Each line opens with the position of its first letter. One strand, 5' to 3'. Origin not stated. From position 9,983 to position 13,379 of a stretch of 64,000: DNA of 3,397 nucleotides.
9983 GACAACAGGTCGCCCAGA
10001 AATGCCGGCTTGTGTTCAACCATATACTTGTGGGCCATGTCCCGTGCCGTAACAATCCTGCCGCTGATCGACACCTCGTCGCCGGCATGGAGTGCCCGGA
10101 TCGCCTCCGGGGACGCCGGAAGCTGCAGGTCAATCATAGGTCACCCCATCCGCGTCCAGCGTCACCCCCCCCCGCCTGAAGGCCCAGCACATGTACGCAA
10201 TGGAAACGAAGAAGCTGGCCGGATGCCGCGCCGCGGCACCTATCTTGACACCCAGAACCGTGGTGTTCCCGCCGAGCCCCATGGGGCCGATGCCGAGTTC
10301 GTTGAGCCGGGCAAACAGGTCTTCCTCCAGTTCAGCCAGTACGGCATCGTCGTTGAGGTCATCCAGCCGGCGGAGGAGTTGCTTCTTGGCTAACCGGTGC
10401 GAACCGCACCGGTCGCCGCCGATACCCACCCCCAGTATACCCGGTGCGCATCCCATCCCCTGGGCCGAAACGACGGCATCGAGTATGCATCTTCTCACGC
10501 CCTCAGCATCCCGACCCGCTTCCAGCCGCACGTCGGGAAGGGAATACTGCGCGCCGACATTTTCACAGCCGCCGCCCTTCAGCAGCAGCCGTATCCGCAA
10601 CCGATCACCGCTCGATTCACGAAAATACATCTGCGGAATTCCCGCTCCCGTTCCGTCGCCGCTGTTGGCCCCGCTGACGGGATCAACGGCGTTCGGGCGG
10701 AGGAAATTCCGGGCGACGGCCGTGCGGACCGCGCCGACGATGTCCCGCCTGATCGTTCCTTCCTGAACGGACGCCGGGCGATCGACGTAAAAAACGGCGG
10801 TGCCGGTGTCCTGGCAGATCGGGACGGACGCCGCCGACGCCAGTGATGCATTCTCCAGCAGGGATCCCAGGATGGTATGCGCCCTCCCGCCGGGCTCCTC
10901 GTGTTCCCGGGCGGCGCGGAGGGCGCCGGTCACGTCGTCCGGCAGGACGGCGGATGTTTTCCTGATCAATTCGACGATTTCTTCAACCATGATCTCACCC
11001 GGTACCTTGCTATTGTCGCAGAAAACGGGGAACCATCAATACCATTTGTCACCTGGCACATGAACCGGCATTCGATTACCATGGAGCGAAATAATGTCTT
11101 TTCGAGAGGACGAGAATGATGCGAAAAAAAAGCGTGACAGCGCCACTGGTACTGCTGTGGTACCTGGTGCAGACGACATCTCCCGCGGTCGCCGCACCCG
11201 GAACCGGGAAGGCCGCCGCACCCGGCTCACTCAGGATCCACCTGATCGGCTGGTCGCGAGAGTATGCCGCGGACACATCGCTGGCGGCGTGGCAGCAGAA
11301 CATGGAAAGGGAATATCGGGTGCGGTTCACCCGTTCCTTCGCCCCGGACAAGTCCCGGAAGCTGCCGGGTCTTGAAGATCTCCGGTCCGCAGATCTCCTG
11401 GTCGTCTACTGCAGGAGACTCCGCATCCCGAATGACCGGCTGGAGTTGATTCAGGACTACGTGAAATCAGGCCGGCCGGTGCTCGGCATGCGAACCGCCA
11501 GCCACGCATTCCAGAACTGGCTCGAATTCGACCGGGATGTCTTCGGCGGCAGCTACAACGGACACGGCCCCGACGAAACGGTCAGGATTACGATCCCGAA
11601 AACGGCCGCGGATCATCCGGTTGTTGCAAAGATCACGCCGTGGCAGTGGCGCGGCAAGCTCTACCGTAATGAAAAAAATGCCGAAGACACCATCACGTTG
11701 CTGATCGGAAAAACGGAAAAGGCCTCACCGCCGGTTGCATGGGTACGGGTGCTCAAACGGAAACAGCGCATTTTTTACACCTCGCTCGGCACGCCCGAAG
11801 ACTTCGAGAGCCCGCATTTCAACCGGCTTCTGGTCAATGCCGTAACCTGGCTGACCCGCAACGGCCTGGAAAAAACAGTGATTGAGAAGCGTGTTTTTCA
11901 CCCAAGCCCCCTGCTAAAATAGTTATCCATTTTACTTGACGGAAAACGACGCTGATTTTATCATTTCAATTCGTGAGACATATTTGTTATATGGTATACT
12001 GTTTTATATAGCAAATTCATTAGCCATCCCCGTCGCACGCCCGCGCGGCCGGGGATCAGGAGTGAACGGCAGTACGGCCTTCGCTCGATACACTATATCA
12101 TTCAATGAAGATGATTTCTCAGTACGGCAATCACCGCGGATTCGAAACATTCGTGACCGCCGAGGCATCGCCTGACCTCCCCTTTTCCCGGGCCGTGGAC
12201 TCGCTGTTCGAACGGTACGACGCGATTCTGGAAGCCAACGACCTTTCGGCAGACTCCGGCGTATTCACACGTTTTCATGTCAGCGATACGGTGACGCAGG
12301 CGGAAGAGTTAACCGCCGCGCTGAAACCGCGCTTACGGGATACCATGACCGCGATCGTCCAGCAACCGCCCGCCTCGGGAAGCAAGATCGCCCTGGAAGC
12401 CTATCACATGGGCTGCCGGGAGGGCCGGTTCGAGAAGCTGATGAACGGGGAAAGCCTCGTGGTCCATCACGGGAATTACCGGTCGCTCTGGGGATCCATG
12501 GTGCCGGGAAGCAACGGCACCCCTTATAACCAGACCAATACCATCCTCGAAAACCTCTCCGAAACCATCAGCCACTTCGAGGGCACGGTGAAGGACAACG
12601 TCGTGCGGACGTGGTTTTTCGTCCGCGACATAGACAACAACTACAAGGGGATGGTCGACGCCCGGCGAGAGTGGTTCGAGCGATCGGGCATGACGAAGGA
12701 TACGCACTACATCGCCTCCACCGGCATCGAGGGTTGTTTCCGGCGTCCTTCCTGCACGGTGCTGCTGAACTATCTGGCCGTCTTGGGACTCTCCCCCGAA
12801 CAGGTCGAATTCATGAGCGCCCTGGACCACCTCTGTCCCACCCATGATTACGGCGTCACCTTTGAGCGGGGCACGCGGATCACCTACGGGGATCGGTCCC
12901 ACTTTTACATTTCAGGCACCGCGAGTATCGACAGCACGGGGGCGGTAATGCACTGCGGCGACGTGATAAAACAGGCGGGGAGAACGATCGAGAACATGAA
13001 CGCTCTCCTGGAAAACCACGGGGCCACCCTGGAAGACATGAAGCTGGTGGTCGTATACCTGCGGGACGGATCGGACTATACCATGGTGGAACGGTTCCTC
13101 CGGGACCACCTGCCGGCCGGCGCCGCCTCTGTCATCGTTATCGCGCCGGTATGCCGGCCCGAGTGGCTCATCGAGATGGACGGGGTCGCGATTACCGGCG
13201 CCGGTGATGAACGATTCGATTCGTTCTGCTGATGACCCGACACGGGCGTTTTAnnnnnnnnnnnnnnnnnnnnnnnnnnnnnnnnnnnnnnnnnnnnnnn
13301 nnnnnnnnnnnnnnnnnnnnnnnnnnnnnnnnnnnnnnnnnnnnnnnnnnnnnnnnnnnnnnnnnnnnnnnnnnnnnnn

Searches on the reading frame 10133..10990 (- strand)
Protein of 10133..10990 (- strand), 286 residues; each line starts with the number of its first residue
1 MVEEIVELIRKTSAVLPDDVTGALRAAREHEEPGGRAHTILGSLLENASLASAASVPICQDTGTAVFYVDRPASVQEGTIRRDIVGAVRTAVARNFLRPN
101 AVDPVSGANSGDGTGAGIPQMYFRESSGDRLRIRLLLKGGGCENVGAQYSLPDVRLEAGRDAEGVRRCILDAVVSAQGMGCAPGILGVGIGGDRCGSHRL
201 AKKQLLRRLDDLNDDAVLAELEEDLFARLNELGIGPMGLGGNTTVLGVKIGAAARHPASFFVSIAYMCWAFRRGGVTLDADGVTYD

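Call 42: search_protein_families(library=pfam, proteins=[window:10133-10990:-], max_evalue=0.0001)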
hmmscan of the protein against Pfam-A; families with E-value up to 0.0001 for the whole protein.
window:10133-10990:- (286 aa): 1 family
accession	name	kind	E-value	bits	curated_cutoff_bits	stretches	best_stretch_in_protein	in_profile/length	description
PF05681.19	Fumerase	-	8.1e-76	255.3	25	1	3-275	2-268/270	Fumarate hydratase (Fumerase)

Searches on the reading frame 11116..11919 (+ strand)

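Call 42: search_protein_families(library=pfam, proteins=[window:11116-11919:+], max_evalue=0.0001)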
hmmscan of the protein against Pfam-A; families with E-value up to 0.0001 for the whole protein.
window:11116-11919:+ (268 aa): 1 family
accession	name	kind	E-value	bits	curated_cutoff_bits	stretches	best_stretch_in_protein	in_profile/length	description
PF06283.17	ThuA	-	7.9e-20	72.4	33.4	1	69-245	32-208/209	Trehalose utilisation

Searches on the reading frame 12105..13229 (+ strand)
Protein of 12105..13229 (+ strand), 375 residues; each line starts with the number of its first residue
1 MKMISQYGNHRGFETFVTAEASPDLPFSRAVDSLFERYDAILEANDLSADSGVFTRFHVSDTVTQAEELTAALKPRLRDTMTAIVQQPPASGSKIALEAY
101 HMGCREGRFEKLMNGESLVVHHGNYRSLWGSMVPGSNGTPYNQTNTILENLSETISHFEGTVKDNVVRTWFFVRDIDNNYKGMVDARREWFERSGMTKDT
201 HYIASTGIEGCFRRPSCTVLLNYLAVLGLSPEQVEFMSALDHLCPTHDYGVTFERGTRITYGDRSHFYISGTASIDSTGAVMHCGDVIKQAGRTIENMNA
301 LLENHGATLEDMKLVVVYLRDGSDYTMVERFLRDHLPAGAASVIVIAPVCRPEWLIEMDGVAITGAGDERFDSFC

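Call 38: search_protein_families(library=pfam, proteins=[window:12105-13229:+], max_evalue=0.001)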
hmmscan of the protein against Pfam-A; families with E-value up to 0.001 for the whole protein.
window:12105-13229:+ (375 aa): 1 family
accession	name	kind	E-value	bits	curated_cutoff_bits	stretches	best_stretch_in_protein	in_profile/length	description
PF01042.26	Ribonuc_L-PSP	-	1.4e-16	61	27.3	2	266-363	20-120/121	Endoribonuclease L-PSP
